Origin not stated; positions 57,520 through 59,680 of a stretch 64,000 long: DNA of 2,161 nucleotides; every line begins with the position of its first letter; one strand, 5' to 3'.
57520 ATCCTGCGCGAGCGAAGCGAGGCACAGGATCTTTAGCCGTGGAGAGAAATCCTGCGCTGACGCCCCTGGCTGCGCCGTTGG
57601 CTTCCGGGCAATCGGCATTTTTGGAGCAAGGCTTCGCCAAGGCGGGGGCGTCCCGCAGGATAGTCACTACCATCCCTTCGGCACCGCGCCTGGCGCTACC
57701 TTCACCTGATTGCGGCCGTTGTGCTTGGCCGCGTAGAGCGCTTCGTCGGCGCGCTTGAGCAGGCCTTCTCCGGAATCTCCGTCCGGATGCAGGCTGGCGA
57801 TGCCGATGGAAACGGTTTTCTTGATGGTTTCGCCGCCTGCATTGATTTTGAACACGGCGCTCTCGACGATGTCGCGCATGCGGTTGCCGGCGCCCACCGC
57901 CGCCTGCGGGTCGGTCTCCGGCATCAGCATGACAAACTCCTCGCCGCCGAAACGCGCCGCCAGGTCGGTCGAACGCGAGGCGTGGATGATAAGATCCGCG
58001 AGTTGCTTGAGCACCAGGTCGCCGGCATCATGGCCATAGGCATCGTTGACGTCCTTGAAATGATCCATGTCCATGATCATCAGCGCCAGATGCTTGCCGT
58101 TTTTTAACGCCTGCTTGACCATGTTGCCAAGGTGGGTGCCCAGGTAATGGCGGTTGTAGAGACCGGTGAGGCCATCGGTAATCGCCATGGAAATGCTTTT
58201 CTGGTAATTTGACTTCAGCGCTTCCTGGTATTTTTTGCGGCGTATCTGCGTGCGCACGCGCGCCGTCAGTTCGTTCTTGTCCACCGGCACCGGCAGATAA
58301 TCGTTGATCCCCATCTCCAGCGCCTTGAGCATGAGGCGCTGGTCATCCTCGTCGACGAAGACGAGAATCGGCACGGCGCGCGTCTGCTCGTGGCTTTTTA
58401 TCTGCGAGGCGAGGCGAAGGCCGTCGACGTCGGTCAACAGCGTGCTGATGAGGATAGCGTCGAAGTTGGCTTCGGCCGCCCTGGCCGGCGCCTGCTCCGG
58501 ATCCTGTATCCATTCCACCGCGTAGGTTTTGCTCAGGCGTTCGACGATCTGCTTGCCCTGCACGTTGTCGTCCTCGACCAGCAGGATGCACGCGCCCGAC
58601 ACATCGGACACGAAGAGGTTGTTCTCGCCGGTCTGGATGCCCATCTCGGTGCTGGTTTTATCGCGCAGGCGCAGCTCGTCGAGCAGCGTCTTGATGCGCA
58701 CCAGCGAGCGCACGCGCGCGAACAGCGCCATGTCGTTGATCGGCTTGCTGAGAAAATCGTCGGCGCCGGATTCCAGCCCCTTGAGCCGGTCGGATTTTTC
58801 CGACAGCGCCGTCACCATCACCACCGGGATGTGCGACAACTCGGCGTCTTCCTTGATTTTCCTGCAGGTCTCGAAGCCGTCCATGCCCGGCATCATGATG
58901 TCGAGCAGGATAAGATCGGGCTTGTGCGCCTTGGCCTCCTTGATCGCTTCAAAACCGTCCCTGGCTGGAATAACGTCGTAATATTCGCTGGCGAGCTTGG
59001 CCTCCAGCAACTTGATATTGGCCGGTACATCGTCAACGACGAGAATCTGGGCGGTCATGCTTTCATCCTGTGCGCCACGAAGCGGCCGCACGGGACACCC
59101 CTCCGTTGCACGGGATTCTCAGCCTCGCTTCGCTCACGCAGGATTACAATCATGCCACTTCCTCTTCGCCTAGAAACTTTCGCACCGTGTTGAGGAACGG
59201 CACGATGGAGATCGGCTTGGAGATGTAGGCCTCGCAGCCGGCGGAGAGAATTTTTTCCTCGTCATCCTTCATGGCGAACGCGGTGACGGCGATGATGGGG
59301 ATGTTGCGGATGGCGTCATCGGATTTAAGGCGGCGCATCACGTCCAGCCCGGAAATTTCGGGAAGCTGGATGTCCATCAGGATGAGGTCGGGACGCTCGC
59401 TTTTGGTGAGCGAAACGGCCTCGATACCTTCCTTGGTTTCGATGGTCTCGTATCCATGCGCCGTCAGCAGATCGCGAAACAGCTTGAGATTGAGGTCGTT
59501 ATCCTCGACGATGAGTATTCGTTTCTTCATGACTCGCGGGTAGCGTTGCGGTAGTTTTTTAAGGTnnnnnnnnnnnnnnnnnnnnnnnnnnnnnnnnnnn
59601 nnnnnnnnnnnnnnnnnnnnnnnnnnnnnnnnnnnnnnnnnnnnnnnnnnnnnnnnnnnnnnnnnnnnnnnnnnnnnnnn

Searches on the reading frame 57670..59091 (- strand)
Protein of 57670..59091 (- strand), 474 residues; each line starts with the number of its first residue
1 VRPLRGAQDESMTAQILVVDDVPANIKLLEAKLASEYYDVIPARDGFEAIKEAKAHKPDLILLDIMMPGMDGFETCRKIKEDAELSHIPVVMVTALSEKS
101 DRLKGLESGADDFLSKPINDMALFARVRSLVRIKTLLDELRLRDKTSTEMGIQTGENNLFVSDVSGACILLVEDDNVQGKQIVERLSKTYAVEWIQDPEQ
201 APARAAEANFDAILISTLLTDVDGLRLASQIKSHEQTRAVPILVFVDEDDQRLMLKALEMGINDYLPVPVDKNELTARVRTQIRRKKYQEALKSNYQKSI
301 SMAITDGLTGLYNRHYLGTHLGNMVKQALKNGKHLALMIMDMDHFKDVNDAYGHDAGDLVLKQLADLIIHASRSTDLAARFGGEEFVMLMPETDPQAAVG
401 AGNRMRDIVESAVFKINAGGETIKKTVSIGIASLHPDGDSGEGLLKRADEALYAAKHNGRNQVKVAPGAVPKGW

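Call 21: search_protein_families(library=ncbifam, proteins=[window:57670-59091:-], max_evalue=0.00001)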
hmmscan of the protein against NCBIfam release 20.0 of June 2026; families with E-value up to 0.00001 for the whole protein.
window:57670-59091:- (474 aa): 115 families (the best 25 are shown)
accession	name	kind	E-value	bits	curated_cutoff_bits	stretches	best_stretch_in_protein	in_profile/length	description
NF007135.0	PRK09581.1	equivalog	1.7e-189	630.4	474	1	12-464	1-453/457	PleD family two-component system response regulator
NF047654.1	DiguCycDgcRLepto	equivalog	9e-69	231.6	500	2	168-463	4-293/295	diguanylate cyclase DgcR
TIGR02154.1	PhoB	equivalog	9.5e-53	178.8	296.2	2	12-133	1-122/226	phosphate regulon transcriptional regulator PhoB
TIGR00254.1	GGDEF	domain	8.7e-52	175.2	37.4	1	302-466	4-167/168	diguanylate cyclase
NF038266.1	diguan_SiaD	equivalog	1.7e-48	165.2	290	1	286-463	77-252/252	biofilm regulation diguanylate cyclase SiaD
NF040689.1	MtrAB_MtrA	equivalog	3.3e-47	160.7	300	2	16-135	1-117/219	MtrAB system response regulator MtrA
NF045944.1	ResRegRpaBCyano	equivalog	3e-45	154.3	330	2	17-137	1-118/229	response regulator transcription factor RpaB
NF041733.1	resp_reg_CseB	equivalog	7.2e-45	153.1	350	2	15-139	2-123/228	two-component system response regulator CseB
NF041606.1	dguan_cyc_DgcA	equivalog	2.4e-44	151.7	370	1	296-466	171-339/340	diguanylate cyclase DgcA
NF007982.1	PRK10710.1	equivalog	2.4e-42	145.1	380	2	10-138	4-129/235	envelope stress response regulator BaeR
NF007380.0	PRK09894.1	equivalog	5.9e-42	144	256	1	304-465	130-286/296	diguanylate cyclase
NF053854.1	RespRegPhoBBctds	equivalog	1.7e-41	142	270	2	16-137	1-121/225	two-component system response regulator PhoB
NF007005.1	PRK09468.1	equivalog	2.5e-41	141.7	331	2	13-135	3-123/237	osmolarity response regulator transcription factor OmpR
NF040534.1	resp_reg_YycF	equivalog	4.3e-40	137.4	340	2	15-138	2-122/231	response regulator YycF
TIGR01387.1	cztR_silR_copR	subfamily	2.1e-39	135.4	279.2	2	16-139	1-122/218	heavy metal response regulator transcription factor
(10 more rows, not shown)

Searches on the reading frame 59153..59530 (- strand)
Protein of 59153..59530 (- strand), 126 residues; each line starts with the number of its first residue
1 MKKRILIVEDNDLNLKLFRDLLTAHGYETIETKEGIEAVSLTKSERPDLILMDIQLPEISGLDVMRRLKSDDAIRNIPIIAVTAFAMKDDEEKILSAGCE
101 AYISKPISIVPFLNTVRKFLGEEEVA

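Call 21: search_protein_families(library=ncbifam, proteins=[window:59153-59530:-], max_evalue=0.00001)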
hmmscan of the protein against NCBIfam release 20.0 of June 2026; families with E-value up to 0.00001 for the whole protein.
window:59153-59530:- (126 aa): 89 families (the best 25 are shown)
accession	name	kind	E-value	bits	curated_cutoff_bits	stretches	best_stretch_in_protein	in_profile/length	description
NF008318.0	PRK11107.1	equivalog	5.9e-28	97.4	890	1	4-119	669-784/920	two-component sensor histidine kinase BarA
NF007135.0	PRK09581.1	equivalog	6.1e-27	94.5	474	1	1-117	1-117/457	PleD family two-component system response regulator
NF038297.2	hybrid_HK_HrmK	equivalog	1.6e-26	93.1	725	1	3-118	491-606/607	hybrid histidine kinase/response regulator HrmK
TIGR02154.1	PhoB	equivalog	1.4e-24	86.7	296.2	1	1-119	1-119/226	phosphate regulon transcriptional regulator PhoB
NF008302.0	PRK11091.1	equivalog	7e-22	77.4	838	1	4-123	527-646/779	aerobic respiration two-component sensor histidine kinase ArcB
TIGR02956.1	TMAO_torS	equivalog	1.1e-21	76.7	676.5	1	3-120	702-820/967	TMAO reductase system sensor histidine kinase/response regulator TorS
NF011874.0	PRK15347.1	equivalog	2.3e-21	75.6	852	1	4-110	692-800/921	two component system sensor kinase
NF045717.1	DVU0259_DivK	exception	1.9e-19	69.9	160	1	1-120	1-116/117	DVU0259 family response regulator domain-containing protein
NF008099.0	PRK10841.1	equivalog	5.4e-19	67.5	920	1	4-114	826-934/949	two-component system sensor histidine kinase RcsC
NF041947.1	LuxQ_Vibrio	equivalog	1.2e-18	66.4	1200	1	4-114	724-833/843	quorum-sensing autoinducer 2 sensor kinase/phosphatase LuxQ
NF041866.1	EpsW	equivalog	2.4e-18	66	200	1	3-122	6-127/131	exopolysaccharide biosynthesis response regulator EpsW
NF053854.1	RespRegPhoBBctds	equivalog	2.8e-17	62.8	270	1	5-120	1-115/225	two-component system response regulator PhoB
NF040689.1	MtrAB_MtrA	equivalog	6.4e-17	61.6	300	1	5-120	1-113/219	MtrAB system response regulator MtrA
NF008469.0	PRK11361.1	equivalog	9.3e-17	60.9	714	1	3-109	5-109/461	acetoacetate metabolism transcriptional regulator AtoC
NF007969.0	PRK10693.1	equivalog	1.3e-16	60.6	329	1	2-108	7-111/337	two-component system response regulator RssB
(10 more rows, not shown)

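Call 63: search_protein_families(library=pfam, proteins=[window:59153-59530:-], max_evalue=0.001)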
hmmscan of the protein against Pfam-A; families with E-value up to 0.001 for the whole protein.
window:59153-59530:- (126 aa): 1 family
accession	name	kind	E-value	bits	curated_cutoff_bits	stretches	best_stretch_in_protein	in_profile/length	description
PF00072.30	Response_reg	-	6e-27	94.5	30.2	1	5-110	1-104/111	Response regulator receiver domain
